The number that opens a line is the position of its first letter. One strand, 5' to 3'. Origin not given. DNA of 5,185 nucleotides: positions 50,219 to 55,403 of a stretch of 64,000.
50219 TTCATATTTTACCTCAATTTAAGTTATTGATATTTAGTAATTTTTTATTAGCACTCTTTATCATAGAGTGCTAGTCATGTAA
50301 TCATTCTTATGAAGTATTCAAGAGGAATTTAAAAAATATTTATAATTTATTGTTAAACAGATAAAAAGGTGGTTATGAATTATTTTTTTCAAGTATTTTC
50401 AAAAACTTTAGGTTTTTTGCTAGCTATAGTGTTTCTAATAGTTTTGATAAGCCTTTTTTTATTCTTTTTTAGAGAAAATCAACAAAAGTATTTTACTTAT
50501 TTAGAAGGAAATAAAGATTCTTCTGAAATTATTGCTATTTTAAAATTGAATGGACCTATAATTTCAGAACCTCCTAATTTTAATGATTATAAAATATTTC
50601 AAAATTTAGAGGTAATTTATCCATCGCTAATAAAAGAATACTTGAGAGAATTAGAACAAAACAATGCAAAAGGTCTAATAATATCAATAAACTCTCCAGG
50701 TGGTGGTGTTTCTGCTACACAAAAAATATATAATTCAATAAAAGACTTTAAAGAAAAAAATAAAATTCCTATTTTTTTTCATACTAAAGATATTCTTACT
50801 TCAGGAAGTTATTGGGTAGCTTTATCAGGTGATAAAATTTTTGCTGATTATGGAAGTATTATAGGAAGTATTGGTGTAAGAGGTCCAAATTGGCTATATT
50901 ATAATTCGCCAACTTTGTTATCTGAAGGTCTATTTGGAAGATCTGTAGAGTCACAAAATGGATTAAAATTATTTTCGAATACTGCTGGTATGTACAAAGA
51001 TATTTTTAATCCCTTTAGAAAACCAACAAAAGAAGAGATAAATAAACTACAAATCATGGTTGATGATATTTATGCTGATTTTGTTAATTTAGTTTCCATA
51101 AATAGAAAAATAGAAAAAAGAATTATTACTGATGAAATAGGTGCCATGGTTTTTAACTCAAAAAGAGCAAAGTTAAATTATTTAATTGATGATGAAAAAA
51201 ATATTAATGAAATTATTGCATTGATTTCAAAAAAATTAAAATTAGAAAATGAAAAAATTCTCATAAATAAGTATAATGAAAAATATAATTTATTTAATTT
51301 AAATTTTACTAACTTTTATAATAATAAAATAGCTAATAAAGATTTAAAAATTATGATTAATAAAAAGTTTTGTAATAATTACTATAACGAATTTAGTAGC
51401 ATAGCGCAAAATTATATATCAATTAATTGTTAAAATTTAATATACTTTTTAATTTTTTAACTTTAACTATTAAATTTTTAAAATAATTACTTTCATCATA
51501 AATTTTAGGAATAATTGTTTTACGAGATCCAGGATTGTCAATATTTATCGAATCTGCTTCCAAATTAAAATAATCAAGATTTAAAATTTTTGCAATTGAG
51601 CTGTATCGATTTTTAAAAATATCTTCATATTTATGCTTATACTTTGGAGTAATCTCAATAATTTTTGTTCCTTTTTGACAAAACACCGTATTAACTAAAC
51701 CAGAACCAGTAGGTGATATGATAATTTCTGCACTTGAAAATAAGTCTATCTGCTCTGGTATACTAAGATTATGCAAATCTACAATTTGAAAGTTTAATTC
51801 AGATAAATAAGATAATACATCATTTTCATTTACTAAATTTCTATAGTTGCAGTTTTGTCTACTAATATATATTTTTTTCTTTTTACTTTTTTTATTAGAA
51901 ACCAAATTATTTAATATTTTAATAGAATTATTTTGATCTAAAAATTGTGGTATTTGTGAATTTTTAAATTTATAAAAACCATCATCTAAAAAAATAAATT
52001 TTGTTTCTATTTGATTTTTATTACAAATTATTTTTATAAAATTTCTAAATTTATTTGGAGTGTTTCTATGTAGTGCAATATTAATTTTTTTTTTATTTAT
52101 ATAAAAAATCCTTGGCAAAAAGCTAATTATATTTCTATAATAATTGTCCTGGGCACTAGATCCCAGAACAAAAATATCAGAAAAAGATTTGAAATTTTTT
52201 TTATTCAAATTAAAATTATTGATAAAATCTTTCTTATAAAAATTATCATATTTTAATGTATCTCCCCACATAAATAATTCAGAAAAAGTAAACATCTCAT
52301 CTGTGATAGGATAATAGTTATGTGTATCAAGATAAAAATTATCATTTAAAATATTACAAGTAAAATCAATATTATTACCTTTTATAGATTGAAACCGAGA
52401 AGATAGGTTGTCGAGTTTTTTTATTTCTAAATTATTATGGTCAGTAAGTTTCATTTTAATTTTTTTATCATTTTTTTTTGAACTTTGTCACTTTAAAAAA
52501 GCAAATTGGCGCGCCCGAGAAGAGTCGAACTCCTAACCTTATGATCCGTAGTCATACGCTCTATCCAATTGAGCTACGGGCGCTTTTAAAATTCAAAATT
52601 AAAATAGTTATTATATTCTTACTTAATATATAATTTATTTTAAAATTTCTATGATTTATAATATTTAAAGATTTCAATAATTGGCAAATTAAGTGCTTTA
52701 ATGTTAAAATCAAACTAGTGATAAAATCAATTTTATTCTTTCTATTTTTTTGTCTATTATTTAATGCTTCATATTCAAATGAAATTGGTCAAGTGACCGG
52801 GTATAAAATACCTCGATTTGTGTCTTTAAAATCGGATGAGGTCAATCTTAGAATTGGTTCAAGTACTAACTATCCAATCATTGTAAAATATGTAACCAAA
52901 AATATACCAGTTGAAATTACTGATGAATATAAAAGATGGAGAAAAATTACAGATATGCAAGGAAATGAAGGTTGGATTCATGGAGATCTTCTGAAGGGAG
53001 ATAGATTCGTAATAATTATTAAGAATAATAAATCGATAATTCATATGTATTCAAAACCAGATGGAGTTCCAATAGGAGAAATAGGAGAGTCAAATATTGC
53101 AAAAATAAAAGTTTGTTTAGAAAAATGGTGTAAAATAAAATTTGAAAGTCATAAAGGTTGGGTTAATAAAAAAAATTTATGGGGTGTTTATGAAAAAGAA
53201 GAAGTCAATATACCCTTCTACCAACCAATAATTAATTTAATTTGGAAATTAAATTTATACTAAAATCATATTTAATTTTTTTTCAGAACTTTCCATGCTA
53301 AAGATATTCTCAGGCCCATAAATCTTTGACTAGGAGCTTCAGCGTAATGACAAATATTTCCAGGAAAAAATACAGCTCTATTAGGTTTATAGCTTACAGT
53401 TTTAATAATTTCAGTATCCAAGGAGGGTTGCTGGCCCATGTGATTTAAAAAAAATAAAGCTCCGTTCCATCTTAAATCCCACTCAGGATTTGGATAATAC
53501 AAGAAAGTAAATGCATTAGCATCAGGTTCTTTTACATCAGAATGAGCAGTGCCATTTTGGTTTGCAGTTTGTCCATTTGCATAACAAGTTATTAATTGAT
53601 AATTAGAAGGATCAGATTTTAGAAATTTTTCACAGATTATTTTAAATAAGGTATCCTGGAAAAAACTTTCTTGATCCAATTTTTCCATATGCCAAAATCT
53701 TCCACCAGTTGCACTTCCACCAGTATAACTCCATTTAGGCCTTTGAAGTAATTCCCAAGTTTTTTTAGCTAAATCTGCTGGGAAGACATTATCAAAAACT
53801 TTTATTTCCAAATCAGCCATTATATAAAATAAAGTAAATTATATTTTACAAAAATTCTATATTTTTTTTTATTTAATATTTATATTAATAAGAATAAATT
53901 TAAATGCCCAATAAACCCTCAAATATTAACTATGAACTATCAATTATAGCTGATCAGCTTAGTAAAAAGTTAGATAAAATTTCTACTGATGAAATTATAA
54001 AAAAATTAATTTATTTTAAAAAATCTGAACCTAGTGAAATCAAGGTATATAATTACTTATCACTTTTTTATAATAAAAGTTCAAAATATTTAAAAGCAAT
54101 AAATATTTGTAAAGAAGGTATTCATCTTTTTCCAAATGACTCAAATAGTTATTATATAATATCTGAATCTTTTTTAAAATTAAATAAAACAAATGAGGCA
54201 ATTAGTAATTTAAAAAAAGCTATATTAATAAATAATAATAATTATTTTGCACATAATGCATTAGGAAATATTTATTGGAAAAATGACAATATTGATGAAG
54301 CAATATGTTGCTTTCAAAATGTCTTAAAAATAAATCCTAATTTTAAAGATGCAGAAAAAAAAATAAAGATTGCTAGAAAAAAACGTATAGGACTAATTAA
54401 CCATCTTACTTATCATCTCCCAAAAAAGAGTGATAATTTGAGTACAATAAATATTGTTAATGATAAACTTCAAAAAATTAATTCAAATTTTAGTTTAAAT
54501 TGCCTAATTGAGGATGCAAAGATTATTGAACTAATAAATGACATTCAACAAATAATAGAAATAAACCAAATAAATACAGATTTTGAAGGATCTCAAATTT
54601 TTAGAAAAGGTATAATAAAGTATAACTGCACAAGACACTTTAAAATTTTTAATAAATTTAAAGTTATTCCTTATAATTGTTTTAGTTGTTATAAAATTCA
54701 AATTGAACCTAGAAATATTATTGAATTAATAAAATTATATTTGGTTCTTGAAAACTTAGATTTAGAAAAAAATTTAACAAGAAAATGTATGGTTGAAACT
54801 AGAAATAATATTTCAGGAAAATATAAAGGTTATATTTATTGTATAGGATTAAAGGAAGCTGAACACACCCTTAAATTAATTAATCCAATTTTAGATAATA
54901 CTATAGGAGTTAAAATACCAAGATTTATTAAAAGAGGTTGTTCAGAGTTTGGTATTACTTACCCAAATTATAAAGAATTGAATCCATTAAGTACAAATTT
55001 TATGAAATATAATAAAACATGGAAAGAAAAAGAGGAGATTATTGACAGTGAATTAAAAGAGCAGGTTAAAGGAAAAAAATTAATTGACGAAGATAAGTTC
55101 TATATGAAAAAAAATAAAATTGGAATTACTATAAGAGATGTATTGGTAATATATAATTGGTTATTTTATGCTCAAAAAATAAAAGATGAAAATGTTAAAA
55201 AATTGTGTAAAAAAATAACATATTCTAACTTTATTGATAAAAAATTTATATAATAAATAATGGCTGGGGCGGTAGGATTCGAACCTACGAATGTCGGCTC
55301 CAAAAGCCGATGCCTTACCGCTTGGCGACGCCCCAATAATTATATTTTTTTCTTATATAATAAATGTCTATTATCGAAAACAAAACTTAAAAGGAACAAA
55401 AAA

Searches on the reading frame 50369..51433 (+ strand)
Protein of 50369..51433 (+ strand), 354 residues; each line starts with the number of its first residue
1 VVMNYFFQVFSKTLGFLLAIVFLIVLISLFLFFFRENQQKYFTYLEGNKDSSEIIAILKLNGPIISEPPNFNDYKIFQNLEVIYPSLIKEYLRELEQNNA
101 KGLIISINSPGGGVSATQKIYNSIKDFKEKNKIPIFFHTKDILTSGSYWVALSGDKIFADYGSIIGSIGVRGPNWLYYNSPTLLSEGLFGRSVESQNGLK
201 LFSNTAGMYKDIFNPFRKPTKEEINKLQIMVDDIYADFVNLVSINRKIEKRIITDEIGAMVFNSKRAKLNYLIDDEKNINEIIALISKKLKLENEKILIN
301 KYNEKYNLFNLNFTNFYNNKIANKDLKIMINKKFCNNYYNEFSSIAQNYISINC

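Call 94: search_protein_families(library=pfam, proteins=[window:50369-51433:+], max_evalue=0.0001)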
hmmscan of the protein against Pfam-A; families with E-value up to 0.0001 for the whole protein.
window:50369-51433:+ (354 aa): 2 families
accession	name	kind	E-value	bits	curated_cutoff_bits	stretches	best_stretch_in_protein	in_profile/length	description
PF01343.23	Peptidase_S49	-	5.8e-21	75.5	24.9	1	129-292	3-153/154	Peptidase family S49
PF25145.1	NfeD1b_N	-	3.8e-08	33.6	40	1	85-170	16-97/189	NfeD1b, N-terminal domain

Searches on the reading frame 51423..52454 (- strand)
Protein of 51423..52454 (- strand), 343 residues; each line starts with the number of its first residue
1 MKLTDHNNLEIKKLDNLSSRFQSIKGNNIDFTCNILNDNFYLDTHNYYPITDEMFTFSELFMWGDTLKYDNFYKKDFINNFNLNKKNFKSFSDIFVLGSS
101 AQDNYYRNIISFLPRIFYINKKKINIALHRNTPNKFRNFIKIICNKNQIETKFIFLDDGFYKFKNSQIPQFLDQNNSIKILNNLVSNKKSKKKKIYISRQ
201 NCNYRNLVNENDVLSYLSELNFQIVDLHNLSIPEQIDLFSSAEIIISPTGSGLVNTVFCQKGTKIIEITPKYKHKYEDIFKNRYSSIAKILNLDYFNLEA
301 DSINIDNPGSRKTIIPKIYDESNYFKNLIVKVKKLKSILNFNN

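Call 94: search_protein_families(library=pfam, proteins=[window:51423-52454:-], max_evalue=0.0001)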
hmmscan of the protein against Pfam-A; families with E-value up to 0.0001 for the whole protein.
window:51423-52454:- (343 aa): 1 family
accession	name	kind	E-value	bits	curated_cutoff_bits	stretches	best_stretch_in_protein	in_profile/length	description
PF04577.19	Glyco_transf_61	-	3.4e-25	89.3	27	1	108-266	4-137/137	Glycosyltransferase 61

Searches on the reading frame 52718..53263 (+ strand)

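Call 94: search_protein_families(library=pfam, proteins=[window:52718-53263:+], max_evalue=0.0001)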
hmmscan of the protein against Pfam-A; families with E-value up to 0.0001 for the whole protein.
window:52718-53263:+ (181 aa): 2 families
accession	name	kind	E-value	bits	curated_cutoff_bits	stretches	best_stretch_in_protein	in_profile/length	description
PF06347.19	SH3_4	-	3.5e-22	78.4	24.1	2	38-94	1-56/56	Bacterial SH3 domain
PF08239.17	SH3_3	-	3.6e-11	43.5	27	1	41-93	2-54/54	Bacterial SH3 domain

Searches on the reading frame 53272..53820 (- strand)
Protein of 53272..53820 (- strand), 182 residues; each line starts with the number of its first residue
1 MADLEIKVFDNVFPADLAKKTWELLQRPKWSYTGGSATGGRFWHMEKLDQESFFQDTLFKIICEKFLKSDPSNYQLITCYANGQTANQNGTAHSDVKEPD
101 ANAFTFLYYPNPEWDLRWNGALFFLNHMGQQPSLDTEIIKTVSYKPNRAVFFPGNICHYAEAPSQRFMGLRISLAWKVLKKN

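Call 8: search_protein_families(library=pfam, proteins=[window:53272-53820:-], max_evalue=0.01)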
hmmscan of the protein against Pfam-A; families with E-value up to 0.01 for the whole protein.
window:53272-53820:- (182 aa): 3 families
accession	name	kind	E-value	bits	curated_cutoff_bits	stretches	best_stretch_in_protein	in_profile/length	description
PF13640.12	2OG-FeII_Oxy_3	-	7.6e-06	27.2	27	1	87-163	9-84/98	2OG-Fe(II) oxygenase superfamily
PF18805.7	LRR_10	-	0.0062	16.7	30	0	19-47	15-43/67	Leucine-rich repeat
PF13661.12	2OG-FeII_Oxy_4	-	0.0079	17.1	27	0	87-155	9-73/98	2OG-Fe(II) oxygenase superfamily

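Call 9: search_protein_families(library=ncbifam, proteins=[window:53272-53820:-], max_evalue=0.01)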
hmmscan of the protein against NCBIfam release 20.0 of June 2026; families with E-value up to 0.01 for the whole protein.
window:53272-53820:- (182 aa): 1 family
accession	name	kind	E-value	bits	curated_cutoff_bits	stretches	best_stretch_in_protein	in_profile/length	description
NF052475.1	2OG-Fe_FlmC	exception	1.2e-12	48.3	240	1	5-178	11-178/181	FlmC family 2OG-Fe(II) oxygenase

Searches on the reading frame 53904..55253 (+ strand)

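Call 8: search_protein_families(library=pfam, proteins=[window:53904-55253:+], max_evalue=0.01)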
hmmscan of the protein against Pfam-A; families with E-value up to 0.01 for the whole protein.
window:53904-55253:+ (449 aa): 9 families
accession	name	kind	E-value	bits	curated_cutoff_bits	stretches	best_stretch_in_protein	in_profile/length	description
PF07719.23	TPR_2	-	2.8e-11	43.1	27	1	115-146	2-33/34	Tetratricopeptide repeat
PF00515.34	TPR_1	-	3.8e-11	42.8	27.8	1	116-147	3-34/34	Tetratricopeptide repeat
PF13181.12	TPR_8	-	1.1e-10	41.3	25.7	2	116-146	3-33/34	Tetratricopeptide repeat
PF13414.12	TPR_11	-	7.9e-10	38.7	26.8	1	90-127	4-41/42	TPR repeat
PF13431.12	TPR_17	-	2.6e-07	30.8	24.4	0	103-134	2-33/34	Tetratricopeptide repeat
PF12895.13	ANAPC3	-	1.5e-06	28.8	27.2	1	49-106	26-82/82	Anaphase-promoting complex, cyclosome, subunit 3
PF14559.12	TPR_19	-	1.3e-05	25.9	25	1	92-146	3-57/68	Tetratricopeptide repeat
PF13424.12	TPR_12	-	0.0012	19.5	30.1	0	117-143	6-32/77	Tetratricopeptide repeat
PF18237.6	Tk-SP_N-pro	-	0.004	17.5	26.5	0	15-48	6-39/67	Tk-SP N-propeptide domain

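Call 9: search_protein_families(library=ncbifam, proteins=[window:53904-55253:+], max_evalue=0.01)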
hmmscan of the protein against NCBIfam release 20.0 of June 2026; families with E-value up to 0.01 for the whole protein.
window:53904-55253:+ (449 aa): 10 families
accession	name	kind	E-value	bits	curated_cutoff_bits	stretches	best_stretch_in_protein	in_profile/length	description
NF040959.1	MamA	equivalog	1.7e-11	43.9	200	1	38-143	97-202/204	magnetosome protein MamA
TIGR02917.1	PEP_TPR_lipo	equivalog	5.4e-10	37.8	312.2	1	40-150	425-535/899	XrtA/PEP-CTERM system TPR-repeat protein PrsT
TIGR02521.1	type_IV_pilW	equivalog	5.5e-06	26.1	154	1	89-149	40-100/234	type IV pilus biogenesis/stability protein PilW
NF047507.1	TPR_BatC_Lepto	exception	1.9e-05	24.3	175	1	60-161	38-143/214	TPR repeat-containing protein BatC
NF047558.1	TPR_END_plus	domain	3e-05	23.9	32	0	83-114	2-32/56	TPR end-of-group domain-containing protein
NF008756.0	PRK11788.1-4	equivalog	9.9e-05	21.5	474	1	49-148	144-248/389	lipopolysaccharide assembly protein LapB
NF008391.2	PRK11189.1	equivalog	0.00022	20.8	250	0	102-153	87-138/297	lipoprotein NlpI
NF033762.1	social_mot_Tgl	equivalog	0.00031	20.2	225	1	96-153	47-105/252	social motility TPR repeat lipoprotein Tgl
TIGR02552.1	LcrH_SycD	equivalog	0.00041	20.1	104.8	1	52-113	58-119/136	SycD/LcrH family type III secretion system chaperone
NF008757.0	PRK11788.1-5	equivalog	0.00044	19.5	363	1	82-149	182-249/388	lipopolysaccharide assembly protein LapB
